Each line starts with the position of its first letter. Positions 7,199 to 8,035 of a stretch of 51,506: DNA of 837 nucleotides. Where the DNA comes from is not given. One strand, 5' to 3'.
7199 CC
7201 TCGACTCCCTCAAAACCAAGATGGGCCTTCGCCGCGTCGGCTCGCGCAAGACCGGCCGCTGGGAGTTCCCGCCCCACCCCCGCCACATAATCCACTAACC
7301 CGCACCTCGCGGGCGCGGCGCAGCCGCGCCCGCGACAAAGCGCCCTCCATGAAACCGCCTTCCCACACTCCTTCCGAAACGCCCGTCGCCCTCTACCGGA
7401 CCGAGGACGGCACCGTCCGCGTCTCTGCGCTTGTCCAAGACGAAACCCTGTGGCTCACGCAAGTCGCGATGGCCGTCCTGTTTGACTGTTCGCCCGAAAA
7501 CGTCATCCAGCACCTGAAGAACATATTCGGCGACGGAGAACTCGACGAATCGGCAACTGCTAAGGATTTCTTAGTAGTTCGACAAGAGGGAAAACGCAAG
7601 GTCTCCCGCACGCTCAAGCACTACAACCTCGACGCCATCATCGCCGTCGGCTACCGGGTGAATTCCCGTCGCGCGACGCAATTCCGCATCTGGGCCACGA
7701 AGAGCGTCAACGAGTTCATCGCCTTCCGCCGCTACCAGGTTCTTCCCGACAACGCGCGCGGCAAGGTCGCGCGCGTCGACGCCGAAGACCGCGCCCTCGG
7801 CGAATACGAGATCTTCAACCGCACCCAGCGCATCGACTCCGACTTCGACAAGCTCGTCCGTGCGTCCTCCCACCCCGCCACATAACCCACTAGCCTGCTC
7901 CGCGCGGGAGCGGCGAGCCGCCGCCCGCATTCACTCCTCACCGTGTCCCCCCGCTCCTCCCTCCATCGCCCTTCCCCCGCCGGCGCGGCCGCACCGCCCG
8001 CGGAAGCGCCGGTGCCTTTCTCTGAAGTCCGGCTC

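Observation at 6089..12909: Every gene in a 7-kb same-strand array is bounded by a stereotyped GC hairpin plus an ~80-nt leader repeat: cassette-like organisation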

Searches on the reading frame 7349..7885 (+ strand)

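Call 10: search_protein_families(library=pfam, proteins=[window:7349-7885:+], max_evalue=0.01)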
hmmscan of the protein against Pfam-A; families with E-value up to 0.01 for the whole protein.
window:7349-7885:+ (178 aa): 1 family
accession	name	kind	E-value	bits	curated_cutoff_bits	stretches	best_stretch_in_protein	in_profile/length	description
PF13310.11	Virulence_RhuM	-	9.2e-23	81.3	33.7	1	69-124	1-56/252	Virulence protein RhuM family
